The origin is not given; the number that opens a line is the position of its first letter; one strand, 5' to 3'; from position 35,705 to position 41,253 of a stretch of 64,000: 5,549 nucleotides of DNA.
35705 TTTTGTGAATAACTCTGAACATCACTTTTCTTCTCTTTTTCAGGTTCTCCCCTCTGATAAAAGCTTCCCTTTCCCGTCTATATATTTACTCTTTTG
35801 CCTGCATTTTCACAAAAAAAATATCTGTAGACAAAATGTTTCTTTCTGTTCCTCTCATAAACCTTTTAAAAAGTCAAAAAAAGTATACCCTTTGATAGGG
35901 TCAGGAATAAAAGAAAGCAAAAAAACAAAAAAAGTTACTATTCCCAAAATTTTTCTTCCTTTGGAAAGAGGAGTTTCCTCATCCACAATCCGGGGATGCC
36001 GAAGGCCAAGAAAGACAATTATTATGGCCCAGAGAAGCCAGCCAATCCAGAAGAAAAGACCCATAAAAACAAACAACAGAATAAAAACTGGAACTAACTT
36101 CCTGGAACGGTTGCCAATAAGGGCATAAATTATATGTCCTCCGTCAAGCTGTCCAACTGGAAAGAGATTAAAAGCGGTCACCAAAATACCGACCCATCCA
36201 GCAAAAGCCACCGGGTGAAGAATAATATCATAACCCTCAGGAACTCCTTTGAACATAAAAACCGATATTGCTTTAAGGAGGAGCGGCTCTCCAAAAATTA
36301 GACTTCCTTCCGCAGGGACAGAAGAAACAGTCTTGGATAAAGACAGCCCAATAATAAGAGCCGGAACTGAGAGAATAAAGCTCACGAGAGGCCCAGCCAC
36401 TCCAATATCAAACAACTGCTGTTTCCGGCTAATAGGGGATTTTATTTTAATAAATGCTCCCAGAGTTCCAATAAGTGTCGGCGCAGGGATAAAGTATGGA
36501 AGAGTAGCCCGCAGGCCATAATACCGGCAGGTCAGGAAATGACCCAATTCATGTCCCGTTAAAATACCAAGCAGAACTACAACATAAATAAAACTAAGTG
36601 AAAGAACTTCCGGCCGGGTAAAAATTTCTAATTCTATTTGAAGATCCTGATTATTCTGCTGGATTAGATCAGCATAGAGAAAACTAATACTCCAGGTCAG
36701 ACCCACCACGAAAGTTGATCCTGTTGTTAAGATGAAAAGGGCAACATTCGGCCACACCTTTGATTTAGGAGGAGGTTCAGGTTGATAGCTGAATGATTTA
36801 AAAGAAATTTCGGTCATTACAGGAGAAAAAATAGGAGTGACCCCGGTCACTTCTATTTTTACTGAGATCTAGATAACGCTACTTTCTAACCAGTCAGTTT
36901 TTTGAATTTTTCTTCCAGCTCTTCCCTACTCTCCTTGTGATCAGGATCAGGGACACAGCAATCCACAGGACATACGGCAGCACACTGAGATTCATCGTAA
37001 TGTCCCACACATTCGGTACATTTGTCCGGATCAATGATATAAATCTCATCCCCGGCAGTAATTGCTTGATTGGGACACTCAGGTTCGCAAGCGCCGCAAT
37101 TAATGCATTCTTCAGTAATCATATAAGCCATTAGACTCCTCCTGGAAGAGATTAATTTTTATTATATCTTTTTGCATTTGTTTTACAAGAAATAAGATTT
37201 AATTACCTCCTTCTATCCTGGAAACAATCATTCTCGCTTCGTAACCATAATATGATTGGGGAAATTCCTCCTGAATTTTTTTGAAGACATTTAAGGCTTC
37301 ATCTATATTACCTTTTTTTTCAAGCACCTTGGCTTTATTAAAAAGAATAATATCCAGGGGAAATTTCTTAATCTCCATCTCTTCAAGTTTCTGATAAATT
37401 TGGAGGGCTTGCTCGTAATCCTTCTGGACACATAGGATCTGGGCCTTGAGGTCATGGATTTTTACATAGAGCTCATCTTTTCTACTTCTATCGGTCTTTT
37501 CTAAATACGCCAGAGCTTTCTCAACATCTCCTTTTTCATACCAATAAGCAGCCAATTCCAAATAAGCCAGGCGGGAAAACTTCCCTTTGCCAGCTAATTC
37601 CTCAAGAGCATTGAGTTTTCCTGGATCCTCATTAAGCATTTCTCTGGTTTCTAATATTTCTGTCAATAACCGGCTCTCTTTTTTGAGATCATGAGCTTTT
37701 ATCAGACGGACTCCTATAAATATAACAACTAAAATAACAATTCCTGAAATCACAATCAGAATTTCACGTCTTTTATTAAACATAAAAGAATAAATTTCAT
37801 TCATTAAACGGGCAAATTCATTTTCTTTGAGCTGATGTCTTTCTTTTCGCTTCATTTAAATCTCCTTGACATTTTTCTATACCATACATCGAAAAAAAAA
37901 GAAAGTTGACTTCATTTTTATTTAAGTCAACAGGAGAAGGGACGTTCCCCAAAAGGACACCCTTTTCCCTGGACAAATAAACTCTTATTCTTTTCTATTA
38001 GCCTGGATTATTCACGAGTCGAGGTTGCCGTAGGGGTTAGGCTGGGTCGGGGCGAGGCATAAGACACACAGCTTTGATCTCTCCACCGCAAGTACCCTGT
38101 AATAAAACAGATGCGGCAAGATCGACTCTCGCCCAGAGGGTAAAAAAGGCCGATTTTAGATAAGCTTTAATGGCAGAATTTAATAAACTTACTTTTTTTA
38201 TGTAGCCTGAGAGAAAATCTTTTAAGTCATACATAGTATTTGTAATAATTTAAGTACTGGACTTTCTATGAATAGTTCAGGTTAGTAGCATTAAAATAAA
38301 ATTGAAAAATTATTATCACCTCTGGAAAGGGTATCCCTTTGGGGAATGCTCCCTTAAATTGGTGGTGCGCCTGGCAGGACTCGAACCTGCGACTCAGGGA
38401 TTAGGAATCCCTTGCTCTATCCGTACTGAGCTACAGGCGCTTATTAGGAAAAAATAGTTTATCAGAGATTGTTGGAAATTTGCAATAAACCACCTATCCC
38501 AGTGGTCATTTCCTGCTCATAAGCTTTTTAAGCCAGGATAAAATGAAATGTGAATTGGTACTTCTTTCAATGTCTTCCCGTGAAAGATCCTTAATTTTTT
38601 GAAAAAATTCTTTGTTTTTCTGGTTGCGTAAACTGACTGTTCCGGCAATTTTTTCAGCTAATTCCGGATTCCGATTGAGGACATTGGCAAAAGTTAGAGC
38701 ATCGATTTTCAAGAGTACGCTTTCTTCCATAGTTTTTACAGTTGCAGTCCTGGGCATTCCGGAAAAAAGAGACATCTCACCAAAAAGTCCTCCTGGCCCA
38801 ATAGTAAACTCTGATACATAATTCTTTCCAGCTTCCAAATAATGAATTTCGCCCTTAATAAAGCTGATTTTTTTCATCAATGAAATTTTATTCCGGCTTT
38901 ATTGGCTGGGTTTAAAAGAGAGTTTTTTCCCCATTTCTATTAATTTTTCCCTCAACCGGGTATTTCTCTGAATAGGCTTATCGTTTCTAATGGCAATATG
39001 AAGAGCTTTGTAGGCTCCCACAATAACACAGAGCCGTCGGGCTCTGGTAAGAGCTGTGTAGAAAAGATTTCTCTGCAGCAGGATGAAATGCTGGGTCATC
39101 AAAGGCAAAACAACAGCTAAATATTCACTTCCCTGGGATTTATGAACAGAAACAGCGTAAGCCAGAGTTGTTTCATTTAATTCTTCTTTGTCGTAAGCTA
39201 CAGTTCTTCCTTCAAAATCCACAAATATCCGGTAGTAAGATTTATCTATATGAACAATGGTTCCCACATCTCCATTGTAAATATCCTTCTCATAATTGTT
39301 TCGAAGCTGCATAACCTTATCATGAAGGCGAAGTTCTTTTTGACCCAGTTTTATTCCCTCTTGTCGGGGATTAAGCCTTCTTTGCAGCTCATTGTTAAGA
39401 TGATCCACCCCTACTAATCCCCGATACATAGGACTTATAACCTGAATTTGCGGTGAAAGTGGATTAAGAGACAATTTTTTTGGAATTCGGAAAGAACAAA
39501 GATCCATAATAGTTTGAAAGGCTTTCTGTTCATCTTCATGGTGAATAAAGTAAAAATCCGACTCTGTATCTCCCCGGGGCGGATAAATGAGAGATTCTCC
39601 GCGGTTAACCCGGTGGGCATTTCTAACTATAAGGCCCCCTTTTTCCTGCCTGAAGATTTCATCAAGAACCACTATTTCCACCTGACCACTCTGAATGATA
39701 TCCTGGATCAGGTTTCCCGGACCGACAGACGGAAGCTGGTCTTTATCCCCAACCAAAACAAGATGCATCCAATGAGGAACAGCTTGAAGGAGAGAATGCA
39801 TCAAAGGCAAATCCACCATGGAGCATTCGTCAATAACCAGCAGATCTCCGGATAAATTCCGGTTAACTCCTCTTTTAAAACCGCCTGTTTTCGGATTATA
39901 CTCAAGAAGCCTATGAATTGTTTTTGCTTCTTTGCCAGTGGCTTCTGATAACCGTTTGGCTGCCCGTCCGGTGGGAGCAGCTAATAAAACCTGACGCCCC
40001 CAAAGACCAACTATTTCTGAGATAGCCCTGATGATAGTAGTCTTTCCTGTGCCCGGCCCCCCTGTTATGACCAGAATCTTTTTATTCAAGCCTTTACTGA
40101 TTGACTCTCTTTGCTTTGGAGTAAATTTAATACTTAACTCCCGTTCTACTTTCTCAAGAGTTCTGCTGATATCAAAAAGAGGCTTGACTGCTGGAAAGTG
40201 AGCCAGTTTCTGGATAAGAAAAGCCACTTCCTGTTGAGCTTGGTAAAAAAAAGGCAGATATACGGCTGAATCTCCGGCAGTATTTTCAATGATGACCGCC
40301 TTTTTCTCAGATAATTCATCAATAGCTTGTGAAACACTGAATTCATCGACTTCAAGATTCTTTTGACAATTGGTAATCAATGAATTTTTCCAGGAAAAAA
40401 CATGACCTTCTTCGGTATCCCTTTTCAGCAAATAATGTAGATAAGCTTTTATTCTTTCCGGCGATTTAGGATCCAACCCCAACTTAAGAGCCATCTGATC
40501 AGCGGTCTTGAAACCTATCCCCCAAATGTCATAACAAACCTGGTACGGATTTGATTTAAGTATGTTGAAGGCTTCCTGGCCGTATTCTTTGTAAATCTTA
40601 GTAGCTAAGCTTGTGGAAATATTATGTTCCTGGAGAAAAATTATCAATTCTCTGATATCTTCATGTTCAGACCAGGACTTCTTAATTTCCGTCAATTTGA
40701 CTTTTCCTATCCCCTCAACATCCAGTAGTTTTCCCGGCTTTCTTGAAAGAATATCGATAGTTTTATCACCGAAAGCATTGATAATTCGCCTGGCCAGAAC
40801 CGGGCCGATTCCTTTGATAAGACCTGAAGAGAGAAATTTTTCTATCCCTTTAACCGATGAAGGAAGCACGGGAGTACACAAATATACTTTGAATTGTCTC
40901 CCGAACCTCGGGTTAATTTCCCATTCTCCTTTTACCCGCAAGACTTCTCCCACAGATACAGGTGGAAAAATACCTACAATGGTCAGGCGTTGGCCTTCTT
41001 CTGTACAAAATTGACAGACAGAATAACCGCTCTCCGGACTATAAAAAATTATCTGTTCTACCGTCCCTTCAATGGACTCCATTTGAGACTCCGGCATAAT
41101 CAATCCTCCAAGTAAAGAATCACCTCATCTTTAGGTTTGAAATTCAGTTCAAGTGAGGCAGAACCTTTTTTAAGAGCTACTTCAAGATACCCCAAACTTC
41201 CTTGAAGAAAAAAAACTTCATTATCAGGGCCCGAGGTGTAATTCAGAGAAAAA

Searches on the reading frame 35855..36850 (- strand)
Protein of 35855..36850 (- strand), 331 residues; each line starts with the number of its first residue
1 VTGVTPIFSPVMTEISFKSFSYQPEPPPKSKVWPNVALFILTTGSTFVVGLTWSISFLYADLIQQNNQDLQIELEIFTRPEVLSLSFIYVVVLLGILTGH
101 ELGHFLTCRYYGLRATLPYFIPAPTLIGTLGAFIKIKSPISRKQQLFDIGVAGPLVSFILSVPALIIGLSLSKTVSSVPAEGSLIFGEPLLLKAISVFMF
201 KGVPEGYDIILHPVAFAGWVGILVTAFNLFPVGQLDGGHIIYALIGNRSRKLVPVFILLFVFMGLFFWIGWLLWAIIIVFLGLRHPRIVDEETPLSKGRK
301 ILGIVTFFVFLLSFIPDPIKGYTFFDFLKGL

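Call 17: search_protein_families(library=pfam, proteins=[window:35855-36850:-])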
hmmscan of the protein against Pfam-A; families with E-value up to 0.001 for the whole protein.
window:35855-36850:- (331 aa): 1 family
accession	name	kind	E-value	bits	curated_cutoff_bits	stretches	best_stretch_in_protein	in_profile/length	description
PF02163.28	Peptidase_M50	-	7.3e-22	78.2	27.2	1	89-257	2-206/221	Peptidase family M50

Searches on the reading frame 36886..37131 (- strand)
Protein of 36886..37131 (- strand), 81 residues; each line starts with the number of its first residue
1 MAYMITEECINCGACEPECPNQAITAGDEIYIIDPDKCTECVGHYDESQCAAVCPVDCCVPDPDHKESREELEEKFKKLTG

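Call 72: search_protein_families(library=pfam, proteins=[window:36886-37131:-], max_evalue=0.01)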
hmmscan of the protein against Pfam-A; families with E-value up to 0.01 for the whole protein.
window:36886-37131:- (81 aa): 13 families
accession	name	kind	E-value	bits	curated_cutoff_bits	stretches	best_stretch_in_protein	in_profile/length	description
PF00037.32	Fer4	-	3.4e-08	33.4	21.1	1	5-25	4-24/24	4Fe-4S binding domain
PF12838.12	Fer4_7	-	6.8e-08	33.3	27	1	9-58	2-52/52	4Fe-4S dicluster domain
PF12797.12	Fer4_2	-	2.3e-06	27.6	24.5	1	3-20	4-21/22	4Fe-4S binding domain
PF13187.11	Fer4_9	-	1.7e-05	25.2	27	1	8-57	1-50/52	4Fe-4S dicluster domain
PF13237.11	Fer4_10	-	3.3e-05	24.2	25.5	1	5-55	5-53/53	4Fe-4S dicluster domain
PF12837.12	Fer4_6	-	4.7e-05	23.6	25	1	7-24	7-24/24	4Fe-4S binding domain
PF14697.11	Fer4_21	-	0.00028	21.4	35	1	6-58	5-56/59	4Fe-4S dicluster domain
PF25160.1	LdpA_Fe-S-bd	-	0.00054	20.1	27.6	1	4-26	23-45/49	LdpA Fe-S cluster-binding domain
PF12798.12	Fer4_3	-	0.00074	20.6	27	0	9-23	1-15/15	4Fe-4S binding domain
PF12800.12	Fer4_4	-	0.0019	18.8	24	1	6-21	1-16/17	4Fe-4S binding domain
PF13183.11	Fer4_8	-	0.0024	18.8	27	1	7-26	3-22/68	4Fe-4S dicluster domain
PF13484.11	Fer4_16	-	0.0066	17.6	30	1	8-40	1-31/66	4Fe-4S double cluster binding domain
PF14843.11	GF_recep_IV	-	0.0066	16.7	29.5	1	10-58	49-95/132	Growth factor receptor domain IV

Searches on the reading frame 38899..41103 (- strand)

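Call 17: search_protein_families(library=pfam, proteins=[window:38899-41103:-])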
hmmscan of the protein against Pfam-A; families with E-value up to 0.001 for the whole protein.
window:38899-41103:- (734 aa): 13 families
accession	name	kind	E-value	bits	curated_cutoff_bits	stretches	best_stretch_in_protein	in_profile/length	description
PF13245.12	AAA_19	-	2.6e-45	154.3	25.1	1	331-462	1-134/134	AAA domain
PF13604.12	AAA_30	-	8.5e-40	137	27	1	328-503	3-172/191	AAA domain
PF14490.11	HHH_RecD2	-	1.9e-39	133.9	27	1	146-236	1-92/92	ATP-dependent RecD2 DNA helicase HHH domain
PF23139.1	OB_YrrC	-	2.8e-21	75.7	27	1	8-81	1-76/76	ATP-dependent DNA helicase YrrC, OB-fold domain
PF18335.7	SH3_13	-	7e-20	71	41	1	569-630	1-65/65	ATP-dependent RecD-like DNA helicase SH3 domain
PF13538.12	UvrD_C_2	-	4.8e-17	62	27.4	1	647-695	1-52/52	UvrD-like helicase C-terminal domain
PF01443.25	Viral_helicase1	-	1.2e-12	48.6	21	2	344-460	1-100/228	Viral superfamily 1 RNA helicase core domain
PF13086.12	AAA_11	-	1.3e-09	38.7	27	1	329-384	4-67/257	AAA domain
PF14520.12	HHH_5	-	2e-07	31.8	27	1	96-144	7-55/57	Helix-hairpin-helix domain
PF05127.21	NAT10_TcmA_helicase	-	4.6e-05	23.8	22.7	1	345-445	1-116/176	RNA cytidine acetyltransferase NAT10/TcmA, helicase domain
PF13521.12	AAA_28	-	6.3e-05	23.7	27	1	345-437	3-92/164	AAA domain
PF16277.11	DUF4926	-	0.00036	20.3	29.1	0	593-636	1-46/57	Domain of unknown function (DUF4926)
PF20720.3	nSTAND3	-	0.00064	19.9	27.2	0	334-361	10-37/155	Novel STAND NTPase 3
